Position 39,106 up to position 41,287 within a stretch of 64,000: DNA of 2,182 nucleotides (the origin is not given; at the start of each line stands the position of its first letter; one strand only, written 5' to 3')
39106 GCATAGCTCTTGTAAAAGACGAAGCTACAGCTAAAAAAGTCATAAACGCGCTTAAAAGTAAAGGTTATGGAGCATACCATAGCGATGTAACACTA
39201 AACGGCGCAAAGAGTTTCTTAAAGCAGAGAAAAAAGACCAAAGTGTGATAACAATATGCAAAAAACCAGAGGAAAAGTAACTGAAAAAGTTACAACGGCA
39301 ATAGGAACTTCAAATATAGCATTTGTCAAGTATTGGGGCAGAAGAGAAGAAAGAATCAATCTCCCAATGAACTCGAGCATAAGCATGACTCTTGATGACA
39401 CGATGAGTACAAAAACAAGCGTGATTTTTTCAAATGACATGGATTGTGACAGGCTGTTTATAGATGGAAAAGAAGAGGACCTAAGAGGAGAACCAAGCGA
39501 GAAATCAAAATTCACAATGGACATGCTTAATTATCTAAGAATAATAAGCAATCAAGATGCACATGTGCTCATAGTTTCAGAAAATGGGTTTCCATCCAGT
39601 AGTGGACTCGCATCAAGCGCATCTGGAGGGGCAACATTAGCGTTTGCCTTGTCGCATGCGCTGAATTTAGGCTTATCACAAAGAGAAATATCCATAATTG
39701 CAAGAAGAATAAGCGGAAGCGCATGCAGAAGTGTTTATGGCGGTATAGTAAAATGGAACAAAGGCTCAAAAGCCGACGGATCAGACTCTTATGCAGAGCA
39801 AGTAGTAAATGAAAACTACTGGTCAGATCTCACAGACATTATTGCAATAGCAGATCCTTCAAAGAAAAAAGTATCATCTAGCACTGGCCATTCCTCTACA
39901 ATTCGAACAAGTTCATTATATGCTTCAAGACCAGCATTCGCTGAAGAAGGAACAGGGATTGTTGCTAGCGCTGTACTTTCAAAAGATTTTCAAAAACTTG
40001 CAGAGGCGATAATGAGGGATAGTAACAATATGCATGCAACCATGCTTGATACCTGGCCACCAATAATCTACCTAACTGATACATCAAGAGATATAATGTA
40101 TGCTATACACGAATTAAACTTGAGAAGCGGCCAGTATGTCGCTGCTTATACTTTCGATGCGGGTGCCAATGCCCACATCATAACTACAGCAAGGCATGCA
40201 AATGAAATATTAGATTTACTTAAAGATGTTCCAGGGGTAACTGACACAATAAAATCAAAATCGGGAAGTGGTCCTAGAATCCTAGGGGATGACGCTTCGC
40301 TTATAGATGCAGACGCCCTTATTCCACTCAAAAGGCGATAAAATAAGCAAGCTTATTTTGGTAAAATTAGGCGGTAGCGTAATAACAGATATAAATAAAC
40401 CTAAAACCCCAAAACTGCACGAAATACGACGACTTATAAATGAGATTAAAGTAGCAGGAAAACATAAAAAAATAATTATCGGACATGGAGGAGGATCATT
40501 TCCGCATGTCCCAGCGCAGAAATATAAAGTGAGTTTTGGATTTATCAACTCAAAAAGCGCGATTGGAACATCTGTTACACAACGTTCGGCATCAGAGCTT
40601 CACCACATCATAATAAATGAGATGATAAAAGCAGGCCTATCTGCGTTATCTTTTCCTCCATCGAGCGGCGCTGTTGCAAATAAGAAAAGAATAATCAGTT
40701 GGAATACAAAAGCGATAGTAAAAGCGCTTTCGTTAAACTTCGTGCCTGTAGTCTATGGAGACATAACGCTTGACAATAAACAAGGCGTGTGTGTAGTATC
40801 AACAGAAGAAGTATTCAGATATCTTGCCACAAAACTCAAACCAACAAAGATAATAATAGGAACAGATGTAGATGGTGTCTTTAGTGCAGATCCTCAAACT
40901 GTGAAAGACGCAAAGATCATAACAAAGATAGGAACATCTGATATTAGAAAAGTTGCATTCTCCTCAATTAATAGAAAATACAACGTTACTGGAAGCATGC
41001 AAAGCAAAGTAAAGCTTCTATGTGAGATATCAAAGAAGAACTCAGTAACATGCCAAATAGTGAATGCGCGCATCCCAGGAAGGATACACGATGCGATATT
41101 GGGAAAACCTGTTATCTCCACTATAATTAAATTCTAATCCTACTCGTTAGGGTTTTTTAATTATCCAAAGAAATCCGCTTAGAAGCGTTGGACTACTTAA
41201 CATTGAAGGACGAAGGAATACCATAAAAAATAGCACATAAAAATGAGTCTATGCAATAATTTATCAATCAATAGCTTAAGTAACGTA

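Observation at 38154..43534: AT-rich locus combining MVK, PMK, IPK and two MDD-family paralogs, apparently two alternative lower mevalonate routes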

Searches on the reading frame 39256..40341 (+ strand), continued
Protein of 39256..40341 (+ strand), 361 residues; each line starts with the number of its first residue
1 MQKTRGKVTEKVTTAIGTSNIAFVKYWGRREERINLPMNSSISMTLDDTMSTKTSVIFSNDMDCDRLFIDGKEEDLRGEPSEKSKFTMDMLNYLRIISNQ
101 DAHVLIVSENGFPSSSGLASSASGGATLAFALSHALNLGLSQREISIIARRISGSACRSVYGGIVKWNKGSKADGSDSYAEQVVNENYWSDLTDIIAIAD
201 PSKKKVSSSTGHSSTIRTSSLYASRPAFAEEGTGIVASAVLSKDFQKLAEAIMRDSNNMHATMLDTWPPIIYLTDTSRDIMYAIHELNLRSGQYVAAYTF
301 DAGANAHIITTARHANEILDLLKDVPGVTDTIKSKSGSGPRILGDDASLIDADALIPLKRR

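Call 67: search_protein_families(library=ncbifam, proteins=[L177:1941-3014:+, L177:3033-4106:+], max_evalue=0.00001)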
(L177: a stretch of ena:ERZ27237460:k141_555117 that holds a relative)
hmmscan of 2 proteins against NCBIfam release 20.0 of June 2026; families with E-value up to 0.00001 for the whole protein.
L177:1941-3014:+ (357 aa): 12 families
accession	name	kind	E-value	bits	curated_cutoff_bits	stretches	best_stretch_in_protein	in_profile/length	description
TIGR00549.1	mevalon_kin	equivalog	9e-53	179.5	163.05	1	8-321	1-276/276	mevalonate kinase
NF003036.0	PRK03926.1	equivalog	6.9e-37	127.1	403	1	4-352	2-296/302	mevalonate kinase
NF003006.0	PRK03817.1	equivalog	5.2e-19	68.4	443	1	254-345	244-335/352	galactokinase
NF001816.0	PRK00555.1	equivalog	2.7e-16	59.5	509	1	253-338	254-339/363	galactokinase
TIGR00131.1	gal_kin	equivalog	2.8e-14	52.8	226.65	1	255-337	281-364/388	galactokinase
TIGR01220.1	Pmev_kin_Gr_pos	equivalog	1.3e-12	47.5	165.7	1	209-346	211-353/358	phosphomevalonate kinase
NF003705.0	PRK05322.1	equivalog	2e-12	46.5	385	1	256-328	281-355/388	galactokinase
NF003472.0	PRK05101.1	equivalog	3.7e-10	39.3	499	0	256-335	275-356/382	galactokinase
NF002288.1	PRK01212.1-4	equivalog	4.5e-09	35.8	194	1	108-337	60-280/303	homoserine kinase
TIGR00191.1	thrB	equivalog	2.7e-08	33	168.25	1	109-335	65-280/304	homoserine kinase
NF049969.1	GlMnHpPKinHddA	equivalog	5.2e-07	29.4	600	0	231-339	212-320/338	D-glycero-D-manno-heptose 7-phosphate kinase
NF009948.0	PRK13412.1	equivalog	2.3e-06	25.6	721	1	219-344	831-957/974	bifunctional fucokinase/fucose-1-phosphate guanylyltransferase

L177:3033-4106:+ (357 aa): 4 families
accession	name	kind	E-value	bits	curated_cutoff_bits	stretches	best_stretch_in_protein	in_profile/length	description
TIGR01240.1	mevDPdecarb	equivalog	2.3e-83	279.8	171.35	1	14-319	5-300/305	diphosphomevalonate decarboxylase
NF040704.1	IPP_alt_MvaD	equivalog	1.5e-39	136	475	1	19-329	11-306/323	phosphomevalonate decarboxylase MvaD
NF040848.1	mev_kinase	equivalog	1.2e-14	54.1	440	1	33-322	31-304/323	mevalonate-3-kinase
NF040847.1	mev_decarb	equivalog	2e-09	37.1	560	1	7-318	33-328/350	bisphosphomevalonate decarboxylase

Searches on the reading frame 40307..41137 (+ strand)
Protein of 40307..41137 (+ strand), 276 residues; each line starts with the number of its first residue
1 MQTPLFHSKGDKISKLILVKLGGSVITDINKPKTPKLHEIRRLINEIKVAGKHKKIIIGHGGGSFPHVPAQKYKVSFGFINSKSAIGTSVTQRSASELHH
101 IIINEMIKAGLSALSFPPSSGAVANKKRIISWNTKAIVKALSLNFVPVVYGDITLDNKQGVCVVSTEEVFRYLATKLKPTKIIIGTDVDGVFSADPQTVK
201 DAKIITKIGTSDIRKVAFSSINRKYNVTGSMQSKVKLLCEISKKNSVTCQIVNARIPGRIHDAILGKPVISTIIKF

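Call 3: search_protein_families(library=pfam, proteins=[window:40307-41137:+], max_evalue=0.01)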
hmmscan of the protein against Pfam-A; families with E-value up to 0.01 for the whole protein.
window:40307-41137:+ (276 aa): 1 family
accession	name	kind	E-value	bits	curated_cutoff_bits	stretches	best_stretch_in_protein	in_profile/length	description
PF00696.33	AA_kinase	-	6.6e-41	141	24.9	1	15-253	1-234/234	Amino acid kinase family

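Call 4: search_protein_families(library=ncbifam, proteins=[window:40307-41137:+], max_evalue=0.01)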
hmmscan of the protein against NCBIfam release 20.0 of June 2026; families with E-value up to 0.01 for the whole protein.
window:40307-41137:+ (276 aa): 30 families (the best 25 are shown)
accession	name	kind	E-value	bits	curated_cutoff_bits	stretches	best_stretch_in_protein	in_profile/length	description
NF040647.1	IPPK_Arch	equivalog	2.8e-63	213.6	120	1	17-274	1-259/259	isopentenyl phosphate kinase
TIGR02076.1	pyrH_arch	equivalog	1.8e-13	50.6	158.05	1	164-274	116-221/222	UMP kinase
TIGR00656.1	asp_kin_monofn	equivalog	9.4e-10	38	402.25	1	135-255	126-251/407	aspartate kinase, monofunctional class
TIGR01027.1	proB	equivalog_domain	1e-08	34.7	186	1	177-271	156-249/363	glutamate 5-kinase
TIGR00657.1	asp_kinases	subfamily_domain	1.8e-08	33.9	208.7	1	129-214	154-242/442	aspartate kinase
TIGR00761.1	argB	equivalog_domain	1.8e-07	30.9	151.3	1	131-240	122-220/231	acetylglutamate kinase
NF040622.1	MfnE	equivalog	2.4e-07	30.6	300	1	38-274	12-210/211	[5-(aminomethyl)furan-3-yl]methyl phosphate kinase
NF005158.0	PRK06635.2-2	equivalog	2.8e-07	29.8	717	1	104-222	90-212/401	aspartate kinase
TIGR02075.1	pyrH_bact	equivalog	4.4e-07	29.7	243.9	1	15-217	2-189/233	UMP kinase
NF005159.0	PRK06635.2-3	equivalog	5.4e-07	29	379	1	134-218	125-212/406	aspartate kinase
NF006068.0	PRK08210.1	equivalog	7.4e-07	28.6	474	1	127-218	116-210/405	aspartate kinase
NF005155.0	PRK06635.1-4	equivalog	3e-06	26.5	346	1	124-215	108-202/407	aspartate kinase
NF006959.0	PRK09436.1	equivalog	3.8e-06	25.2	726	1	173-209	214-250/819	bifunctional aspartate kinase/homoserine dehydrogenase I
NF004938.0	PRK06291.1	equivalog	5e-06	25.5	528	1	135-216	179-263/468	aspartate kinase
NF005153.0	PRK06635.1-1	equivalog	5.6e-06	25.6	585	1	169-218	157-206/421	aspartate kinase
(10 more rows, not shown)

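Call 43: find_homologous_proteins(query=window:40307-41137:+, max_evalue=1e-10)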
Query window:40307-41137:+ (276 aa): 590 proteins with E <= 1e-10 among 2087 candidates; the best 120 are listed.
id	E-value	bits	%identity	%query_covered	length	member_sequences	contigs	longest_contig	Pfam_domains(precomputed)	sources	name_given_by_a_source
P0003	9.1e-173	591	100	100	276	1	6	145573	PF00696.34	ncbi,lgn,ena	-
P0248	2.9e-115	403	71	95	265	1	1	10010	PF00696.34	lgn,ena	-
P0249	4.2e-104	366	66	94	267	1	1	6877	PF00696.34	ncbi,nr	ncbi:MAG: isopentenyl phosphate kinase family protein [Candidatus Micrarchaeota archaeon]|nr:isopent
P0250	1.3e-98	348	59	96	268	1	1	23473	PF00696.34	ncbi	ncbi:MAG: isopentenyl phosphate kinase [Candidatus Micrarchaeaceae archaeon]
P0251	1.4e-95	338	61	94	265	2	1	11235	PF00696.34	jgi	-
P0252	3.5e-93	330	60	95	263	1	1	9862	PF00696.34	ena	-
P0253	1.9e-91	325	56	95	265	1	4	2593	PF00696.34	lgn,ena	-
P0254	7.3e-91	323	57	95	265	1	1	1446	PF00696.34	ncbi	-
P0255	7.9e-91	322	58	94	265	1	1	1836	PF00696.34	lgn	-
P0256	2.4e-90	321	58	95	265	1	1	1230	PF00696.34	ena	-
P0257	5.3e-90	320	57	95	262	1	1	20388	PF00696.34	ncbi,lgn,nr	ncbi:isopentenyl phosphate kinase [Candidatus Marsarchaeota archaeon]|nr:isopentenyl phosphate kinas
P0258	2.2e-87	311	55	95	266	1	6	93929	PF00696.34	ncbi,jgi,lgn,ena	jgi:isopentenyl phosphate kinase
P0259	3.5e-85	304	54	94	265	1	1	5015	PF00696.34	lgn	-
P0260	8.9e-83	296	56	94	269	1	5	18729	PF00696.34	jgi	jgi:isopentenyl phosphate kinase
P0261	2.3e-82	295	55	93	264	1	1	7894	PF00696.34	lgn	-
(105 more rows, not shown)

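Call 64: find_encoding_contigs(protein=P0248, flank=10000, max_places=2)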
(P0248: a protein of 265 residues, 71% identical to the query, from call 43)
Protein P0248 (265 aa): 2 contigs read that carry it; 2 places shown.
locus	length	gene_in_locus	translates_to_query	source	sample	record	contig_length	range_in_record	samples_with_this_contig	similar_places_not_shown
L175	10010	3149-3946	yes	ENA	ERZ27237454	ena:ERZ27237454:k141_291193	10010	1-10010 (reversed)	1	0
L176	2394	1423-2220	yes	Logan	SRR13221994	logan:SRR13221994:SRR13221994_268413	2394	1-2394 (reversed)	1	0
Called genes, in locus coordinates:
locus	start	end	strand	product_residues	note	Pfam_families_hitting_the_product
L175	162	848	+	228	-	-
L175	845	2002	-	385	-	PF22700:MVD-like_N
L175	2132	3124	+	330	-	PF22700:MVD-like_N, PF21433:M3K_C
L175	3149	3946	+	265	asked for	PF00696:AA_kinase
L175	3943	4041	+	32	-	-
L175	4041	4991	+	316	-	PF01916:DS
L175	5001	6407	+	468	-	PF00884:Sulfatase, PF01663:Phosphodiest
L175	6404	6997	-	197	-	PF01381:HTH_3, PF00571:CBS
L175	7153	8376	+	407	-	PF01941:AdoMet_Synthase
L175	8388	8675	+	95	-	-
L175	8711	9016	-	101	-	PF00338:Ribosomal_S10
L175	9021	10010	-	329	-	?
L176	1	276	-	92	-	?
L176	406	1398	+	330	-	PF22700:MVD-like_N, PF21433:M3K_C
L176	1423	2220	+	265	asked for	PF00696:AA_kinase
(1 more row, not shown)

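Call 67: search_protein_families(library=ncbifam, proteins=[L175:2132-3124:+, L175:845-2002:-, L175:3149-3946:+], max_evalue=0.00001)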
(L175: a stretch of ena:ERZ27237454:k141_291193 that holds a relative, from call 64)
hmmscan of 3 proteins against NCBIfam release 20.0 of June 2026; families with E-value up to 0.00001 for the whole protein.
L175:2132-3124:+ (330 aa): 3 families
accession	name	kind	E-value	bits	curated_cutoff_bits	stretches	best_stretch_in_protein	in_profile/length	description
NF040848.1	mev_kinase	equivalog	4.2e-118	394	440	1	8-327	5-319/323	mevalonate-3-kinase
NF040704.1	IPP_alt_MvaD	equivalog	3.9e-12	45.9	475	1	9-322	2-310/323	phosphomevalonate decarboxylase MvaD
TIGR01240.1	mevDPdecarb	equivalog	1e-09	37.9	171.35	1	11-308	3-299/305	diphosphomevalonate decarboxylase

L175:845-2002:- (385 aa): 3 families
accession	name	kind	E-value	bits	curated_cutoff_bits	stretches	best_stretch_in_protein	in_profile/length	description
NF040847.1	mev_decarb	equivalog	1.6e-131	438.6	560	1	22-360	2-340/350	bisphosphomevalonate decarboxylase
NF040704.1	IPP_alt_MvaD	equivalog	2.6e-18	66.2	475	1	60-341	6-287/323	phosphomevalonate decarboxylase MvaD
TIGR01240.1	mevDPdecarb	equivalog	7.5e-18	64.6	171.35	1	64-346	9-295/305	diphosphomevalonate decarboxylase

L175:3149-3946:+ (265 aa): 11 families
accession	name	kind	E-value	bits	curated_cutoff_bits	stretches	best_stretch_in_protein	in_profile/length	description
NF040647.1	IPPK_Arch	equivalog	5.1e-62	209.5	120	1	7-263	2-259/259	isopentenyl phosphate kinase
TIGR02076.1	pyrH_arch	equivalog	4.8e-11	42.7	158.05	1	154-263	117-221/222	UMP kinase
TIGR00656.1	asp_kin_monofn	equivalog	3.9e-09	36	402.25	1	126-259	128-267/407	aspartate kinase, monofunctional class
NF000122.1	485965_fosC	equivalog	1.5e-08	34.9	350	1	77-224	3-141/182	fosfomycin resistance kinase FosC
TIGR00657.1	asp_kinases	subfamily_domain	3.3e-08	33.1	208.7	1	117-199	153-238/442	aspartate kinase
TIGR01027.1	proB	equivalog_domain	1.2e-07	31.3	186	1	162-261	152-250/363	glutamate 5-kinase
TIGR00761.1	argB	equivalog_domain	1.7e-07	31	151.3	1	120-227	122-218/231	acetylglutamate kinase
NF005159.0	PRK06635.2-3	equivalog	4e-07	29.4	379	1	123-205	125-210/406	aspartate kinase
NF005158.0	PRK06635.2-2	equivalog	4.9e-07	29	717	1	118-211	115-212/401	aspartate kinase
TIGR02075.1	pyrH_bact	equivalog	1.8e-06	27.8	243.9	0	149-198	131-181/233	UMP kinase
NF005155.0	PRK06635.1-4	equivalog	4.1e-06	26.1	346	1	114-200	109-198/407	aspartate kinase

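Call 71: find_encoding_contigs(protein=P0250, flank=10000, max_places=2)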
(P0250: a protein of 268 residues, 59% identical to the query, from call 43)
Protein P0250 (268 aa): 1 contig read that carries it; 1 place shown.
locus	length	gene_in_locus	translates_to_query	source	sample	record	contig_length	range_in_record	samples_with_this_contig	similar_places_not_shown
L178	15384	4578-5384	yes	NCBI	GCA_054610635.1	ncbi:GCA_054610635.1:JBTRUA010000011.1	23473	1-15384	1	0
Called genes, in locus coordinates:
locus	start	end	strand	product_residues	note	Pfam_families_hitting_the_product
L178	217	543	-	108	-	-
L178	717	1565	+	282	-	-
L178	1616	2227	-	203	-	PF13238:AAA_18 (weak)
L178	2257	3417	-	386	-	PF22700:MVD-like_N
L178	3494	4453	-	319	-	PF22700:MVD-like_N, PF00288:GHMP_kinases_N (weak)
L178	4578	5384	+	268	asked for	PF00696:AA_kinase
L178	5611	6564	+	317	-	PF01916:DS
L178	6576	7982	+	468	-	PF00884:Sulfatase, PF01663:Phosphodiest, PF16347:SGSH_C (faint)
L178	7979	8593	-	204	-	PF13560:HTH_31 (weak), PF01381:HTH_3, PF00571:CBS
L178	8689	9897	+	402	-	PF01941:AdoMet_Synthase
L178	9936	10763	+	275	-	-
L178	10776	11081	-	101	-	PF00338:Ribosomal_S10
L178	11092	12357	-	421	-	PF00009:GTP_EFTU, PF03144:GTP_EFTU_D2, PF03143:GTP_EFTU_D3, PF22594:GTP-eEF1A_C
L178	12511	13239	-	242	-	PF00702:Hydrolase, PF13419:HAD_2, PF13242:Hydrolase_like (weak)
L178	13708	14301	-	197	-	PF06197:DUF998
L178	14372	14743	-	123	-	PF01850:PIN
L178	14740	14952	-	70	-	PF02697:VAPB_antitox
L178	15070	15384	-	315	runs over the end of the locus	PF01370:Epimerase, PF04321:RmlD_sub_bind, PF16363:GDP_Man_Dehyd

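Call 73: search_protein_families(library=ncbifam, proteins=[L178:3494-4453:-, L178:2257-3417:-, L178:1616-2227:-, L178:4578-5384:+, L178:717-1565:+], max_evalue=0.001)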
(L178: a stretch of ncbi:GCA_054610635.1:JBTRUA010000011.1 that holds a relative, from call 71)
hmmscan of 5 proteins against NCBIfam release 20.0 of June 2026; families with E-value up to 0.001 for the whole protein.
L178:3494-4453:- (319 aa): 6 families
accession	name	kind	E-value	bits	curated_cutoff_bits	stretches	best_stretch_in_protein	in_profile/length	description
NF040848.1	mev_kinase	equivalog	1.6e-38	132.5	440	1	4-317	5-321/323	mevalonate-3-kinase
NF040704.1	IPP_alt_MvaD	equivalog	7e-17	61.5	475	1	22-317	21-317/323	phosphomevalonate decarboxylase MvaD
TIGR01240.1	mevDPdecarb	equivalog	1.7e-16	60.2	171.35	1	26-299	24-302/305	diphosphomevalonate decarboxylase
NF002288.1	PRK01212.1-4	equivalog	6.5e-05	22.1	194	1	29-133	15-121/303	homoserine kinase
TIGR00154.1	ispE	equivalog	0.00023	20.8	138.7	1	104-141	105-140/294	4-(cytidine 5'-diphospho)-2-C-methyl-D-erythritol kinase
NF003036.0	PRK03926.1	equivalog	0.00082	18.5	403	0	48-155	34-141/302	mevalonate kinase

L178:2257-3417:- (386 aa): 3 families
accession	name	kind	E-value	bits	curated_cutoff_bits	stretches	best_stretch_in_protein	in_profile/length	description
NF040847.1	mev_decarb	equivalog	3.8e-128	427.6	560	1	24-362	2-340/350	bisphosphomevalonate decarboxylase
NF040704.1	IPP_alt_MvaD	equivalog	5.4e-18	65.2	475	1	62-343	6-287/323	phosphomevalonate decarboxylase MvaD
TIGR01240.1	mevDPdecarb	equivalog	2.2e-16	59.8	171.35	1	66-346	9-293/305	diphosphomevalonate decarboxylase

L178:1616-2227:- (203 aa): 4 families
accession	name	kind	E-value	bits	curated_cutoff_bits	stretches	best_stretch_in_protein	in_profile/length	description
NF008996.1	PRK12339.1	equivalog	2.7e-58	196.9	250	1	6-198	2-191/193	mevalonate-3-phosphate 5-kinase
NF003259.0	PRK04220.1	equivalog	2.1e-31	109.4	343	1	5-202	93-291/306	2-phosphoglycerate kinase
NF008994.0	PRK12337.1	equivalog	4.4e-24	84.8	603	1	6-191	264-458/492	2-phosphoglycerate kinase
NF008995.0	PRK12338.1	equivalog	3e-18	66.3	434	1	4-201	4-204/319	hypothetical protein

L178:4578-5384:+ (268 aa): 23 families
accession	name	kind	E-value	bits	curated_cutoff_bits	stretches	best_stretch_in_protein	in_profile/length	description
NF040647.1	IPPK_Arch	equivalog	2.3e-67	227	120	1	8-266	1-259/259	isopentenyl phosphate kinase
TIGR02076.1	pyrH_arch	equivalog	3.7e-16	59.4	158.05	1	156-266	117-221/222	UMP kinase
TIGR01027.1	proB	equivalog_domain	1.3e-10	41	186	1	8-263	3-249/363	glutamate 5-kinase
TIGR00761.1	argB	equivalog_domain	3.2e-09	36.7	151.3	1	124-230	124-218/231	acetylglutamate kinase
TIGR02075.1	pyrH_bact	equivalog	4.7e-09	36.2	243.9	1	8-203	4-184/233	UMP kinase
NF005155.0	PRK06635.1-4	equivalog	3.8e-08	32.8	346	1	6-207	2-203/407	aspartate kinase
TIGR00656.1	asp_kin_monofn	equivalog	2.2e-07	30.2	402.25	1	92-256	86-260/407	aspartate kinase, monofunctional class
NF006459.0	PRK08841.1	equivalog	4.3e-07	29.3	535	1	95-209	85-207/395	aspartate kinase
NF040622.1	MfnE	equivalog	5.4e-07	29.5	300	0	155-265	119-209/211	[5-(aminomethyl)furan-3-yl]methyl phosphate kinase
TIGR00657.1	asp_kinases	subfamily_domain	7.4e-07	28.6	208.7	1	121-204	155-241/442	aspartate kinase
NF009008.0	PRK12354.1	subfamily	1.8e-06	27.3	361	0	137-211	186-257/308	carbamate kinase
NF005153.0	PRK06635.1-1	equivalog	3.6e-06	26.2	585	1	7-208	3-205/421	aspartate kinase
NF005156.0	PRK06635.1-5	equivalog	5.2e-06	25.4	594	1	96-206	84-202/411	aspartate kinase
TIGR01092.1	P5CS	equivalog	8.4e-06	24.3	796.75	1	148-261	161-269/715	delta l-pyrroline-5-carboxylate synthetase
NF005159.0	PRK06635.2-3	equivalog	1.1e-05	24.7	379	1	128-207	128-210/406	aspartate kinase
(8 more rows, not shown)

L178:717-1565:+ (282 aa): 2 families
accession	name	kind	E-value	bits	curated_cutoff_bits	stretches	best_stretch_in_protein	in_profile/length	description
NF043040.1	corrin_prot_MT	hypoth_equivalog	4.3e-05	23.1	180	1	104-157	98-152/216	corrinoid protein-associated methyltransferase CpaM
NF001242.0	PRK00216.1-3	equivalog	0.00084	18.8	351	0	40-222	65-255/258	bifunctional demethylmenaquinone methyltransferase/2-methoxy-6-polyprenyl-1,4-benzoquinol methylase UbiE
